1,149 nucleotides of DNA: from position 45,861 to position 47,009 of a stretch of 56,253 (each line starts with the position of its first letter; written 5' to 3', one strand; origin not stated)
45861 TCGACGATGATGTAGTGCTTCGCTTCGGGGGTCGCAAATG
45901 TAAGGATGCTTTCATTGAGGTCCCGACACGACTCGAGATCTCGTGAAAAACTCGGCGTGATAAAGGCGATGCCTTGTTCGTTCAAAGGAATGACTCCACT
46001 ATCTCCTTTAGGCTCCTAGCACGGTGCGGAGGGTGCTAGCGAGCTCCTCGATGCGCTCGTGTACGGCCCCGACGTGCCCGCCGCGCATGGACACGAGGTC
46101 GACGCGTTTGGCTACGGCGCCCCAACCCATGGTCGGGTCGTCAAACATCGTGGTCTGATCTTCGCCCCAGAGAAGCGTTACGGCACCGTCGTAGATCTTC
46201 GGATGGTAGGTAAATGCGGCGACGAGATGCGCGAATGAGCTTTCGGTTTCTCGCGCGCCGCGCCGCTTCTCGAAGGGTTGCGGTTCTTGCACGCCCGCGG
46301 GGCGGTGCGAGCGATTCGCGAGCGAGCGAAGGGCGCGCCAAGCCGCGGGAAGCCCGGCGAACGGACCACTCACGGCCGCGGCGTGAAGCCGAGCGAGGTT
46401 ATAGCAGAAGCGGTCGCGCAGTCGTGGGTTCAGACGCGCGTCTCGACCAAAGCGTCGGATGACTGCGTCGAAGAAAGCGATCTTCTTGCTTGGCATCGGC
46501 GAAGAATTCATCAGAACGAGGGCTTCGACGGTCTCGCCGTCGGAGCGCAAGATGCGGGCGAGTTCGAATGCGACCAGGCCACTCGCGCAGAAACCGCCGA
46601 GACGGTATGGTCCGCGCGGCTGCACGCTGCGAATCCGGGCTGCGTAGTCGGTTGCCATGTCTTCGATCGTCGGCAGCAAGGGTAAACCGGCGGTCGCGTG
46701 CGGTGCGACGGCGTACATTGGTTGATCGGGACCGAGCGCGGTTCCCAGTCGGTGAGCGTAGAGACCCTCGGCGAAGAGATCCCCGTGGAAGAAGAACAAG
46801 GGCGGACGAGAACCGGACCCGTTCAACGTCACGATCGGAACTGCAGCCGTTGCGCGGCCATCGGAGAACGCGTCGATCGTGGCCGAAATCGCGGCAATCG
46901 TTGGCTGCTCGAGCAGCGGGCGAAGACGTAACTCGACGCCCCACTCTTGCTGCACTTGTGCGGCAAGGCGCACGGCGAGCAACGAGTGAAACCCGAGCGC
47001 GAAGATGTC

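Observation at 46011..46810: Terminal thioesterase has Cys in place of the catalytic Ser (GGFCASG instead of GxSxG)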

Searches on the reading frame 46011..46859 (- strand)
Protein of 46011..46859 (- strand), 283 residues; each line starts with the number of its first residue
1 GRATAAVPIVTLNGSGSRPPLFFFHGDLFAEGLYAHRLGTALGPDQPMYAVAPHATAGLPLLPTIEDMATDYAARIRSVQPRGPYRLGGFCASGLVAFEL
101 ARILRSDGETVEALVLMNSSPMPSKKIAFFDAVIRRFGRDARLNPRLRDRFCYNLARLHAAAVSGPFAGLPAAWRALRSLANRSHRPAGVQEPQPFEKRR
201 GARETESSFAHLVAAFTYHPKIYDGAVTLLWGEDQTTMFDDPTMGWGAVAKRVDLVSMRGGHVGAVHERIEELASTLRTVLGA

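Call 7: search_protein_families(library=pfam, proteins=[window:46011-46859:-], max_evalue=1)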
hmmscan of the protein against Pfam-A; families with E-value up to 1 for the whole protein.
window:46011-46859:- (283 aa): 1 family
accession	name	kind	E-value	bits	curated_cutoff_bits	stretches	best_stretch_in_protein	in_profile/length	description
PF00975.26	Thioesterase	-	2.4e-18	67.6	26.4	1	20-121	2-104/226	Thioesterase domain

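Call 8: search_solved_structures(query=window:46011-46859:-, max_evalue=1, show_alignments=5)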
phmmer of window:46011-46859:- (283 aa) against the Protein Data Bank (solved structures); distinct sequences matched with E-value up to 1: 34.
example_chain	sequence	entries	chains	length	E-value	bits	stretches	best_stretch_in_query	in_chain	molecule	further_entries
7dxo_A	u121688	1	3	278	7e-14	55.1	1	10-123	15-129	Non-ribosomal peptide synthetase 4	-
7crn_A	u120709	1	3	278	9.5e-14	54.6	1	10-123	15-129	Non-ribosomal peptide synthetase 4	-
4zxh_A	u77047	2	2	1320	1.6e-13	53.9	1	15-126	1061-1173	ABBFA_003403 | Tyrocidine synthetase 3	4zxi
9f7b_A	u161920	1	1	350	1.1e-09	41.3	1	11-119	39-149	3-hydroxyacyl-[acyl-carrier-protein] dehydratase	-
6ojc_A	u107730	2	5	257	1.3e-09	41.1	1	36-121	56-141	NocB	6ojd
7r0x_A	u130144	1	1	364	8.2e-08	35.2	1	22-123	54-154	Polyketide synthase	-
3ils_A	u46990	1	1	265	8e-07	31.9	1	68-124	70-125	Aflatoxin biosynthesis polyketide synthase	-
4z49_A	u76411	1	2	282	2e-06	30.6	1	15-121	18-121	Fatty acid synthase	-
7mhd_A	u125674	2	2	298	2.2e-06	30.5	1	15-121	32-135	Fatty acid synthase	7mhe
1xkt_A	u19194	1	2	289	2.3e-06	30.4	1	15-121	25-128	fatty acid synthase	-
3tjm_A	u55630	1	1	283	2.3e-06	30.4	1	15-121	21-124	Fatty acid synthase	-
2px6_A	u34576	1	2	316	2.6e-06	30.3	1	15-121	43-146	Thioesterase domain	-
8tqv_A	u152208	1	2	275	4.6e-06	29.4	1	15-118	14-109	Polyketide synthase Pks13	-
5v3z_A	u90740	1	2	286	5.2e-06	29.3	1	15-118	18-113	Polyketide synthase Pks13 (Termination polyketide synthase)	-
5v3w_A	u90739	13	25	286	5.2e-06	29.3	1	15-118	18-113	Polyketide synthase Pks13 (Termination polyketide synthase) | Polyketide synthase Pks13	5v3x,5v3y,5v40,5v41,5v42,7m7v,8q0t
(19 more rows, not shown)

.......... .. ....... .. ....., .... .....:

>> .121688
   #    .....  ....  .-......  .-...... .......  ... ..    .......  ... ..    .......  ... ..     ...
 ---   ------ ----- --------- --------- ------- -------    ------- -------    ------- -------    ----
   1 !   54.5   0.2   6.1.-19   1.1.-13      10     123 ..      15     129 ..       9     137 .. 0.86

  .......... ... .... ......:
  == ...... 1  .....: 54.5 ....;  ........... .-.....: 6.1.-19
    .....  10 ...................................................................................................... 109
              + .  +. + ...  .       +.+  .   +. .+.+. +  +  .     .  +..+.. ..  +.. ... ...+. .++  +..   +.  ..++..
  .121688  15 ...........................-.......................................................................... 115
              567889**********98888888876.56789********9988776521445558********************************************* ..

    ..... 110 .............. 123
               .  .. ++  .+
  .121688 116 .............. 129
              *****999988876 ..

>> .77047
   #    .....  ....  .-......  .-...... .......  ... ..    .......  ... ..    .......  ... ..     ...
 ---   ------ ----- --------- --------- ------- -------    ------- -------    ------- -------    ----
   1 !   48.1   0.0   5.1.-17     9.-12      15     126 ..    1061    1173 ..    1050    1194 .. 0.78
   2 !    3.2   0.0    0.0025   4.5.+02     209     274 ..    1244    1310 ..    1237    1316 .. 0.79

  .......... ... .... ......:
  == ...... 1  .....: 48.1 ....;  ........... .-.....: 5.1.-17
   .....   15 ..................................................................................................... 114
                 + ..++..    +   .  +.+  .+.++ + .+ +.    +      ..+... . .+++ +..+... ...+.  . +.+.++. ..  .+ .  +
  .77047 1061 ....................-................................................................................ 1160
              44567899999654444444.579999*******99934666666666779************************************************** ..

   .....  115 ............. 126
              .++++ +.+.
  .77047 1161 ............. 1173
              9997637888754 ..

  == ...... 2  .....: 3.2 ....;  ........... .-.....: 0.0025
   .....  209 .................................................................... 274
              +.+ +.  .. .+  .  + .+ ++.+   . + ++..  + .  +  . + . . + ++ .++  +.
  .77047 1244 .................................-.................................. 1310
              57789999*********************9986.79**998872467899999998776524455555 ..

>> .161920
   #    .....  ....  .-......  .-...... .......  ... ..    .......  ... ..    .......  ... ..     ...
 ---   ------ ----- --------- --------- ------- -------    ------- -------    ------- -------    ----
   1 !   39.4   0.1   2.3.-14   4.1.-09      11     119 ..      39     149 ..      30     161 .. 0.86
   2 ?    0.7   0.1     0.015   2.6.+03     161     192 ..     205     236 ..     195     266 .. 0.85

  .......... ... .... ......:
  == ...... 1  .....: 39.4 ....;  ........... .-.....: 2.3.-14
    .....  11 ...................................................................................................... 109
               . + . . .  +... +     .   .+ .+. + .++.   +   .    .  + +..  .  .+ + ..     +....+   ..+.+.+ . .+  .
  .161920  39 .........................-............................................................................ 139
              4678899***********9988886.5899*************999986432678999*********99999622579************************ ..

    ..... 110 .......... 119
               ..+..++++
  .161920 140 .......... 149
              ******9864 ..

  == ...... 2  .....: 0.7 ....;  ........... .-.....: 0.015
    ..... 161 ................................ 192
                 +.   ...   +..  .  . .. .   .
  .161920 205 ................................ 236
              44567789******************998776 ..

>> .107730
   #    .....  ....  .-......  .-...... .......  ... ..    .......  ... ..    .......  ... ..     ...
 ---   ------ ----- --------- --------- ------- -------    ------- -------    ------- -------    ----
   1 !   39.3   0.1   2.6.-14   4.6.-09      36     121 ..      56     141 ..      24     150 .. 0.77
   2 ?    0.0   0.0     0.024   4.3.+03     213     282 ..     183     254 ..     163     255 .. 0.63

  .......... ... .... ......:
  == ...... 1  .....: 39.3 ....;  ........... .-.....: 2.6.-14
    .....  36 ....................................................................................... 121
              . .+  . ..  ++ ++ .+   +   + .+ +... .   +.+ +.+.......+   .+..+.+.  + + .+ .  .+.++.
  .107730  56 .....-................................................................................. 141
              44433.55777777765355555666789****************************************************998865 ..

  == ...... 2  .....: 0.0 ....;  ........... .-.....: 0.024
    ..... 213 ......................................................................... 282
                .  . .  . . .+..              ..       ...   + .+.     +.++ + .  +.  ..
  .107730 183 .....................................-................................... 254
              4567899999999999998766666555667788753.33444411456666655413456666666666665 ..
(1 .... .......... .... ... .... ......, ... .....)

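Call 13: find_homologous_proteins(query=window:46011-46859:-, max_evalue=0.001)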
Query window:46011-46859:- (283 aa): 84 proteins with E <= 0.001 among 5832 candidates.
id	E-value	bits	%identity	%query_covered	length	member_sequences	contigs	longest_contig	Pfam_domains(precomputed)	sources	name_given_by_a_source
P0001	1.8e-130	452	99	72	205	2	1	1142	PF00975.27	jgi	jgi:thioesterase domain-containing protein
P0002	2.1e-119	416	67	98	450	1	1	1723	PF00550.32,PF13193.13,PF00975.27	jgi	jgi:thioesterase domain-containing protein/acyl carrier protein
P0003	3.8e-112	392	64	100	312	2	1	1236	PF00975.27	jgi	jgi:thioesterase domain-containing protein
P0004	6.0e-109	382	62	98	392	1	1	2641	PF00550.32,PF00975.27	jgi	jgi:thioesterase domain-containing protein/acyl carrier protein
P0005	1.4e-106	374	60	95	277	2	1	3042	PF00975.27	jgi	jgi:thioesterase domain-containing protein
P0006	1.5e-102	361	58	99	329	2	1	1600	PF00975.27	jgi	jgi:oxalate---CoA ligase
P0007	8.7e-102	358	62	97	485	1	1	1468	PF00550.32,PF13193.13,PF00975.27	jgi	jgi:thioesterase domain-containing protein/aryl carrier-like protein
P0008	1.3e-96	341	57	97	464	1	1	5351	PF00550.32,PF13193.13,PF00975.27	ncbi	ncbi:MAG: thioesterase domain-containing protein, partial [Vulcanimicrobiaceae bacterium]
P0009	8.4e-86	306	51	96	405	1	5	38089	PF00550.32,PF00975.27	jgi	jgi:thioesterase domain-containing protein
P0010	3.7e-85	304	51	96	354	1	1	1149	PF00550.32,PF00975.27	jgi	jgi:thioesterase domain-containing protein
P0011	1.1e-84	302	52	96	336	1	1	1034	PF00975.27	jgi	jgi:thioesterase domain-containing protein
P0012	3.1e-84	301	62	78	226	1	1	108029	PF00975.27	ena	-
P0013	4.0e-72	261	45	100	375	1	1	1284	PF00550.32,PF00975.27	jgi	jgi:thioesterase domain-containing protein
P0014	1.4e-70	256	46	95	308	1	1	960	PF00975.27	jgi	jgi:thioesterase domain-containing protein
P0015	4.0e-69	251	50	83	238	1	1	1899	PF00975.27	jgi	jgi:thioesterase domain-containing protein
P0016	7.7e-65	237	53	76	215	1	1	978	PF00975.27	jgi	jgi:thioesterase domain-containing protein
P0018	6.5e-35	139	35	100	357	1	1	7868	PF00550.32,PF00975.27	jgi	jgi:thioesterase domain-containing protein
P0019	1.0e-33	135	34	96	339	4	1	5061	PF00975.27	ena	-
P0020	9.1e-33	132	47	45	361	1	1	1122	PF00550.32,PF00975.27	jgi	jgi:thioesterase domain-containing protein/acyl carrier protein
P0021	1.7e-27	115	36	98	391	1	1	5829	PF00550.32,PF12697.14,PF00561.27,PF00975.27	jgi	jgi:thioesterase domain-containing protein/acyl carrier protein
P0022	3.1e-25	107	37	64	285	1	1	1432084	PF00975.27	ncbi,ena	-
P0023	8.8e-24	102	33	96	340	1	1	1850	PF00975.27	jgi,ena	-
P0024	9.5e-24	102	33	96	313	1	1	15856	PF00975.27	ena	-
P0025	3.6e-22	97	36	96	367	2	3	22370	PF00550.32,PF12697.14,PF00561.27,PF00975.27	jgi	jgi:thioesterase domain-containing protein/acyl carrier protein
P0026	5.7e-22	96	30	88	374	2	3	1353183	PF00550.32,PF12697.14,PF00975.27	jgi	jgi:phthiocerol/phenolphthiocerol synthesis type-I polyketide synthase E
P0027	6.2e-22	96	42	49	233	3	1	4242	PF00550.32,PF00975.27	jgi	jgi:phthiocerol/phenolphthiocerol synthesis type-I polyketide synthase E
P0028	6.9e-22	96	32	96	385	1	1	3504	PF00550.32,PF00561.27,PF00975.27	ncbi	-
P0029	5.1e-21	93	31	97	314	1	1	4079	PF12697.14,PF00561.27,PF00975.27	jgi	jgi:thioesterase domain-containing protein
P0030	9.7e-21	92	32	88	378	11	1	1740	PF00550.32,PF00975.27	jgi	jgi:thioesterase domain-containing protein/acyl carrier protein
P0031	1.0e-20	92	32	97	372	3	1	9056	PF00550.32,PF12697.14,PF00561.27,PF00975.27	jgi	jgi:phthiocerol/phenolphthiocerol synthesis type-I polyketide synthase E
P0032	1.2e-20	92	48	39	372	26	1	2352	PF00550.32,PF12697.14,PF00561.27,PF00975.27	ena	-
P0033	1.7e-20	92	32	96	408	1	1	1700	PF00561.27,PF00975.27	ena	-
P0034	2.7e-20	91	46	42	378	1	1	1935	PF00550.32,PF00561.27,PF00975.27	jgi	jgi:phthiocerol/phenolphthiocerol synthesis type-I polyketide synthase E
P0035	3.0e-20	91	33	86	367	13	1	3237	PF00550.32,PF12697.14,PF00561.27,PF00975.27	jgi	jgi:phthiocerol/phenolphthiocerol synthesis type-I polyketide synthase E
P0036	3.3e-20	91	32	88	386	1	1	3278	PF00550.32,PF00975.27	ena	-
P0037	6.0e-20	90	29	98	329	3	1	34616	PF12697.14,PF00561.27,PF00975.27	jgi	jgi:thioesterase domain-containing protein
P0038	1.1e-19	89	33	86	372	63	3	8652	PF00550.32,PF12697.14,PF00561.27,PF00975.27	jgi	jgi:phthiocerol/phenolphthiocerol synthesis type-I polyketide synthase E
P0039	1.2e-19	89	32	96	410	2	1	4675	PF00550.32,PF12697.14,PF00975.27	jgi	jgi:thioesterase domain-containing protein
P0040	1.4e-19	89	30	98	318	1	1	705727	PF12697.14,PF00975.27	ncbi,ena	-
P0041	2.1e-19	88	29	95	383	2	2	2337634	PF00550.32,PF12697.14,PF00975.27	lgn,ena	-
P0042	2.3e-19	88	47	40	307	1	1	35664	PF00550.32,PF12697.14,PF00561.27,PF00975.27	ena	-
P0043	2.8e-19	88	31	97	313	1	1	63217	PF12697.14,PF00975.27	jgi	jgi:thioesterase domain-containing protein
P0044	4.0e-19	87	30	97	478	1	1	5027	PF00550.32,PF12697.14,PF13193.13,PF00975.27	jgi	jgi:thioesterase domain-containing protein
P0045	6.0e-19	87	32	98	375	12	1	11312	PF00550.32,PF12697.14,PF00975.27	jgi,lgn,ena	-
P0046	7.1e-19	86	31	92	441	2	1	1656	PF00975.27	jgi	jgi:thioesterase domain-containing protein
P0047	8.2e-19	86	32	87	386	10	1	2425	PF00550.32,PF00975.27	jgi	-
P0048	1.2e-18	86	30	93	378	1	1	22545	PF00550.32,PF00561.27,PF00975.27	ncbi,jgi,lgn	jgi:thioesterase domain-containing protein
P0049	2.2e-18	85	45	40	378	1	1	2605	PF00550.32,PF00975.27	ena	-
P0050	2.4e-18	85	31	91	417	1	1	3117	PF00550.32,PF00975.27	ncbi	-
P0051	2.5e-18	85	32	97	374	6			PF00550.32,PF00975.27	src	-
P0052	2.6e-18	84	31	97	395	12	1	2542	PF00550.32,PF12697.14,PF00561.27,PF00975.27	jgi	jgi:thioesterase domain-containing protein/acyl carrier protein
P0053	2.6e-18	84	45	39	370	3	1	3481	PF00550.32,PF00975.27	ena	-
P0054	3.0e-18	84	29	97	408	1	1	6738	PF00550.32,PF00561.27,PF00975.27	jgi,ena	jgi:phthiocerol/phenolphthiocerol synthesis type-I polyketide synthase E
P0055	3.5e-18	84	31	86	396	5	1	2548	PF00550.32,PF00561.27,PF00975.27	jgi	jgi:phthiocerol/phenolphthiocerol synthesis type-I polyketide synthase E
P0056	3.7e-18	84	32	86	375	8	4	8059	PF00550.32,PF12697.14,PF00561.27,PF00975.27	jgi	jgi:thioesterase domain-containing protein/acyl carrier protein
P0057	4.0e-18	84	47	35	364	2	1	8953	PF00550.32,PF00975.27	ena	-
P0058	4.4e-18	84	32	84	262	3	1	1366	PF12697.14,PF00561.27,PF00975.27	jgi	jgi:thioesterase domain-containing protein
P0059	4.5e-18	84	35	69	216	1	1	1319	PF00975.27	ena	-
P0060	8.0e-18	83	29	96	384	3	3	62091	PF00550.32,PF00975.27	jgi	jgi:phthiocerol/phenolphthiocerol synthesis type-I polyketide synthase E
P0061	9.7e-18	83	47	39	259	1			PF00550.32,PF00561.27,PF00975.27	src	-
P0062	1.2e-17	82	43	42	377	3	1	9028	PF00550.32,PF00561.27,PF00975.27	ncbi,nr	ncbi:MAG: hypothetical protein JO210_08430 [Acidobacteriaceae bacterium]|nr:hypothetical protein [Ac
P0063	1.4e-17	82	32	100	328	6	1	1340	PF12697.14,PF18563.7,PF00975.27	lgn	-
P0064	1.5e-17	82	33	86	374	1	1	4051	PF00550.32,PF00975.27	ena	-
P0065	1.9e-17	82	33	94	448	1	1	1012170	PF00668.26,PF00975.27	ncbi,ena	-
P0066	2.1e-17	81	30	86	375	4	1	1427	PF00550.32,PF12697.14,PF00561.27,PF00975.27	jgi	jgi:phthiocerol/phenolphthiocerol synthesis type-I polyketide synthase E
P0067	3.3e-17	81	45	39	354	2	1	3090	PF00550.32,PF00975.27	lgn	-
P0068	5.1e-16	77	43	40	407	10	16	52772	PF00550.32,PF12697.14,PF00561.27,PF00975.27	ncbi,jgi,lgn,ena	jgi:thioesterase domain-containing protein/acyl carrier protein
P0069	5.3e-16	77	40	47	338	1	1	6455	PF12697.14,PF18563.7,PF00975.27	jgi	jgi:thioesterase domain-containing protein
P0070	1.5e-15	75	42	40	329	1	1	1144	PF00975.27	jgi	jgi:thioesterase domain-containing protein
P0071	2.9e-15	74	45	40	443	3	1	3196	PF00550.32,PF13193.13,PF00975.27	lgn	-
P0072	5.0e-15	74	38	55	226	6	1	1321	PF00975.27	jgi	jgi:pimeloyl-ACP methyl ester carboxylesterase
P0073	5.8e-15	73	36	64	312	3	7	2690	PF12697.14,PF18563.7,PF00975.27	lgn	-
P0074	7.6e-15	73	28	97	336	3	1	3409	PF12697.14,PF00975.27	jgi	jgi:thioesterase domain-containing protein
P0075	3.4e-14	71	41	39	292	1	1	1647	PF12697.14,PF00561.27,PF00975.27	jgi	jgi:thioesterase domain-containing protein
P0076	1.8e-12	65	39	42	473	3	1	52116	PF00550.32,PF12697.14,PF13193.13,PF00561.27,PF00975.27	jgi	jgi:thioesterase domain-containing protein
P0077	2.9e-12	65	40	40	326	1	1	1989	PF00550.32,PF12697.14,PF00561.27,PF00975.27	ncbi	-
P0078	6.3e-12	64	28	89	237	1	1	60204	PF12697.14,PF00975.27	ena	-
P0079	8.5e-12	63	44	36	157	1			PF12697.14,PF00561.27,PF00975.27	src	-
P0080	2.1e-10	59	29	96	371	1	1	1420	PF00550.32,PF00975.27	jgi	jgi:thioesterase domain-containing protein/acyl carrier protein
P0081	1.4e-9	56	36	41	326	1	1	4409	PF12697.14,PF18563.7,PF00975.27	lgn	-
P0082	1.0e-8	53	45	27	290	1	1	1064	PF00975.27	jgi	jgi:hypothetical protein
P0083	2.6e-8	52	36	38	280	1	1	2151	PF00975.27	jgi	jgi:aspartate racemase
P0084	4.1e-7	48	35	40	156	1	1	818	PF00975.27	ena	-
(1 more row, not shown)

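Call 17: find_encoding_contigs(protein=P0012, flank=10000, max_places=3)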
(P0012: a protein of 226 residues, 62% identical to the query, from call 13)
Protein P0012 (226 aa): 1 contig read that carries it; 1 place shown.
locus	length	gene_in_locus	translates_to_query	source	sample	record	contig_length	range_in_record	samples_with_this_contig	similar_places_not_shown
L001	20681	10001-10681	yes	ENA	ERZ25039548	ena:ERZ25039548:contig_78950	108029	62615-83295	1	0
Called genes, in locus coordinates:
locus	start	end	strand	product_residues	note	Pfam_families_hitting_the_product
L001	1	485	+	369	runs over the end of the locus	PF02801:Ketoacyl-synt_C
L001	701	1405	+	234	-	PF00698:Acyl_transf_1 (weak)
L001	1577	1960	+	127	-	-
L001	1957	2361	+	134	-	PF00202:Aminotran_3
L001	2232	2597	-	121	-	-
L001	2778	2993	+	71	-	-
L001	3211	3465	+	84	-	-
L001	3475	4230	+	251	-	PF00668:Condensation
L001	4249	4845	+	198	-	PF00668:Condensation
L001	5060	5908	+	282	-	PF00501:AMP-binding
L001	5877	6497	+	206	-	-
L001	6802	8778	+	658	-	PF00668:Condensation, PF00501:AMP-binding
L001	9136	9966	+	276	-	PF13193:AMP-binding_C, PF00550:PP-binding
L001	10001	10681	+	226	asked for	PF00975:Thioesterase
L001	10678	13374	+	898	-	PF00501:AMP-binding, PF13193:AMP-binding_C, PF00550:PP-binding, PF00975:Thioesterase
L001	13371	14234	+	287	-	PF20102:DUF6492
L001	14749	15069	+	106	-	PF02611:CDH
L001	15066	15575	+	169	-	-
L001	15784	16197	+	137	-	-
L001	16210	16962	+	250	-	-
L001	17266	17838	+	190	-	PF00196:GerE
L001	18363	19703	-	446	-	PF17820:PDZ_6, PF03572:Peptidase_S41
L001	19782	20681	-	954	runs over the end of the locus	PF00326:Peptidase_S9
